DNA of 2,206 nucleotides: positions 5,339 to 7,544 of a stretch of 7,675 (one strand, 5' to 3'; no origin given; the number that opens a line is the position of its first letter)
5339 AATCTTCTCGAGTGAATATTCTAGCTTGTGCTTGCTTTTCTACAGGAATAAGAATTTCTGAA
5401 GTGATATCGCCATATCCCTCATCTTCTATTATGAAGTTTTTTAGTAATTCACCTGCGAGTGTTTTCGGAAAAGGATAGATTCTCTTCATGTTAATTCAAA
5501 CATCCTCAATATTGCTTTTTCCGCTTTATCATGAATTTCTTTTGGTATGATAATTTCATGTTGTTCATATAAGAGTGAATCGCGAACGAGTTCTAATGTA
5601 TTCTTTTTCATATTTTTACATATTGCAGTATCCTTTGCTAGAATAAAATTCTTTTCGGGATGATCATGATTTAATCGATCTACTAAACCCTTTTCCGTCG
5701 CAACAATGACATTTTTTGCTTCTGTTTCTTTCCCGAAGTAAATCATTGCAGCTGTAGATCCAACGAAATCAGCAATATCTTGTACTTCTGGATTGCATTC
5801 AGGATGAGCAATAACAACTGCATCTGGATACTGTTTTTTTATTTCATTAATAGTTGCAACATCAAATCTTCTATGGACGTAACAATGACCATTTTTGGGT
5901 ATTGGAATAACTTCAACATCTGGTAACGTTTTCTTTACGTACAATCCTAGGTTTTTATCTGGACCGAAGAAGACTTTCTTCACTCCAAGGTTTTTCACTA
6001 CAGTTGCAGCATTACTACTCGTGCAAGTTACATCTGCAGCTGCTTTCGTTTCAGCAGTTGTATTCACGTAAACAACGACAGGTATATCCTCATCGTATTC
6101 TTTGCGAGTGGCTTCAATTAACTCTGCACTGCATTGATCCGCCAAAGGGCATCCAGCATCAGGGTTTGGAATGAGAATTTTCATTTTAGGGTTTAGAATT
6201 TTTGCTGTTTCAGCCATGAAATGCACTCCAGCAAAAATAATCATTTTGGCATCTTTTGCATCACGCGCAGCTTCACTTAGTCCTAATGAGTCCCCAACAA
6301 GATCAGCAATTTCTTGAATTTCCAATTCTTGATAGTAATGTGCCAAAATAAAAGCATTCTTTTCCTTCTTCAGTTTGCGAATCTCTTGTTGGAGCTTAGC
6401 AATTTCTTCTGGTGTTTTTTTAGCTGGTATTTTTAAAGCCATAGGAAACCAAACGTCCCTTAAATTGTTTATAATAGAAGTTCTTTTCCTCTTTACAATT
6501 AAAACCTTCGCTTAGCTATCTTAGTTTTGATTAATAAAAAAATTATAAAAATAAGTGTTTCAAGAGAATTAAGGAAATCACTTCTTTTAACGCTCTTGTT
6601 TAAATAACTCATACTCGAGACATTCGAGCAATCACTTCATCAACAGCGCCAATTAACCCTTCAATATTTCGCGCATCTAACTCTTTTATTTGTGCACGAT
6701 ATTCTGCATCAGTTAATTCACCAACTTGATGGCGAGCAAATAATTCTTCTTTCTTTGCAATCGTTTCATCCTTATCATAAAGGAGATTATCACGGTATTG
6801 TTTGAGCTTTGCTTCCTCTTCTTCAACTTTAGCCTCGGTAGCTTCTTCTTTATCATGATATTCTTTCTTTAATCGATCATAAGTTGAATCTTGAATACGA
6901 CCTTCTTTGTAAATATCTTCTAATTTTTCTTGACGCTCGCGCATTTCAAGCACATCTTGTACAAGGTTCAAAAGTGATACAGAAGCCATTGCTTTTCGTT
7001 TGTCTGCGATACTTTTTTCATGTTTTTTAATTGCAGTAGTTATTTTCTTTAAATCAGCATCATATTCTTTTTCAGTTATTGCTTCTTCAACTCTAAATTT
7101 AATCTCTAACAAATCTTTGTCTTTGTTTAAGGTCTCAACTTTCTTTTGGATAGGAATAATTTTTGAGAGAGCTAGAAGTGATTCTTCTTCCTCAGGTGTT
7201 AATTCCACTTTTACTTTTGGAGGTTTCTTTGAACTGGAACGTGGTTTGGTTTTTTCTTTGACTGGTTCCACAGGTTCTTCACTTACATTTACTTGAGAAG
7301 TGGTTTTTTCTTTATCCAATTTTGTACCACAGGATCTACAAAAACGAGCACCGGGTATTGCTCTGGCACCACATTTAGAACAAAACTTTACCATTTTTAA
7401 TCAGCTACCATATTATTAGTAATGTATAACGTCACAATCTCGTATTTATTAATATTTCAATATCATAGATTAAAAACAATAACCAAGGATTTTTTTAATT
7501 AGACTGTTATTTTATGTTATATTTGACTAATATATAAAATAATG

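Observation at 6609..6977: CdvA-like coiled-coil module fused to a zinc ribbon, outside any ESCRT operon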

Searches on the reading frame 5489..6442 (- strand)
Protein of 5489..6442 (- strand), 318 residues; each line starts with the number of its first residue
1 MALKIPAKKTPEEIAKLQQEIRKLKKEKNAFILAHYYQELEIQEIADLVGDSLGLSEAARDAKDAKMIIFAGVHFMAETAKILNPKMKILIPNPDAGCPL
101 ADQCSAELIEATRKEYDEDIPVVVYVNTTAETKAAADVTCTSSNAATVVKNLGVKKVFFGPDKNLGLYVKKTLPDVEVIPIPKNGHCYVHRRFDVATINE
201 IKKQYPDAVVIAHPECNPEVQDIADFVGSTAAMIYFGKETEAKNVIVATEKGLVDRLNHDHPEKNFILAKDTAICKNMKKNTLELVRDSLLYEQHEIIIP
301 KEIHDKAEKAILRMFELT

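Call 93: search_protein_families(library=pfam, proteins=[window:5489-6442:-], max_evalue=0.00001)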
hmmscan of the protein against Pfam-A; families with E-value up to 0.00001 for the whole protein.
window:5489-6442:- (318 aa): 1 family
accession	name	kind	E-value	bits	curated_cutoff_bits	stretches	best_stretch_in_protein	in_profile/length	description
PF02445.21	NadA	-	1.8e-112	375.7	27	1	19-316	1-295/295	Quinolinate synthetase A protein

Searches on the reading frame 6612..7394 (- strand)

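Call 4: search_protein_families(library=pfam, proteins=[window:6612-7394:-], max_evalue=10)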
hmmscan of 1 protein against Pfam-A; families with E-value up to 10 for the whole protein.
window:6612-7394:- (261 aa): 16 families
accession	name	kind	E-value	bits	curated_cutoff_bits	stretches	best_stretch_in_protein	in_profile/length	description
PF13240.11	Zn_Ribbon_1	-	3e-07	30.5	25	1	4-26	1-23/23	zinc-ribbon domain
PF13248.11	Zn_ribbon_3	-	8.8e-05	22.3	27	1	5-26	5-26/26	zinc-ribbon domain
PF12773.13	DZR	-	9e-05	23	27.3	1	5-27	1-23/45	Double zinc ribbon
PF14803.11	Zn_ribbon_Nudix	-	0.0065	16.8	25.6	2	17-27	1-11/34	Nudix N-terminal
PF24463.1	DUF7577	-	0.026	14.5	28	1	5-26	5-26/27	Domain of unknown function (DUF7577)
PF09851.14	SHOCT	-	0.044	14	27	1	216-239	4-27/28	Short C-terminal domain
PF09802.14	Sec66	-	0.06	13.4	22.1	1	145-196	80-131/180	Preprotein translocase subunit Sec66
PF18912.6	DZR_2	-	0.062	13.6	27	1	3-30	22-50/56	Double zinc ribbon domain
PF01258.23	zf-dskA_traR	-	0.08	13.4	24.9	1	11-26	19-34/36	Prokaryotic dksA/traR C4-type zinc finger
PF02150.21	Zn_ribbon_RPB9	-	0.24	11.8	25.2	0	2-9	1-8/36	RNA polymerases M/15 Kd subunit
PF17032.10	Zn_ribbon_15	-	0.28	12.5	28.9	1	2-23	52-73/73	zinc-ribbon family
PF09804.14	DENND11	-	0.41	10.6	27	1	130-229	67-168/283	DENN domain-containing protein 11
PF04032.22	Rpr2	-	0.91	10.3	29.3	0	4-23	47-66/90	RNAse P Rpr2/Rpp21/SNM1 subunit domain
PF02132.21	RecR_ZnF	-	1.3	9.4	22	0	2-9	1-8/21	RecR, Cys4-zinc finger domain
PF10083.14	DUF2321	-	1.7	8.7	24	1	2-27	26-48/157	Uncharacterized protein conserved in bacteria (DUF2321)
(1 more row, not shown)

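Call 5: search_protein_families(library=ncbifam, proteins=[window:6612-7394:-], max_evalue=10)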
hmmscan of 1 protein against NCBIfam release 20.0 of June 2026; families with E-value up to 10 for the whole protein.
window:6612-7394:- (261 aa): 7 families
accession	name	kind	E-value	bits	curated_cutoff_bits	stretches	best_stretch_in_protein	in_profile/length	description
NF003161.0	PRK04136.1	equivalog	0.00047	19.6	54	1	2-25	14-37/49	50S ribosomal protein L40e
NF045510.1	4Cys_prefix_kin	domain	0.0018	18.5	24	1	15-26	15-26/26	4-Cys prefix domain-containing protein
NF049861.1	SCO2400_fam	subfamily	0.014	16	55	1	4-57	3-55/136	SCO2400 family protein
NF011995.0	PRK15451.1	equivalog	0.13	11.7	285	1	112-163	101-152/247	carboxy-S-adenosyl-L-methionine synthase CmoA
NF008243.0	PRK11019.1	equivalog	0.35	11.3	96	1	11-33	52-74/88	DksA/TraR family C4-type zinc finger protein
NF041007.1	cell_div_CdvA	equivalog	0.37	10.2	350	1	144-214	76-142/235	cell division protein CdvA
TIGR03826.1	YvyF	hypoth_equivalog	0.72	9.8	124.15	1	4-36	83-114/137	TIGR03826 family flagellar region protein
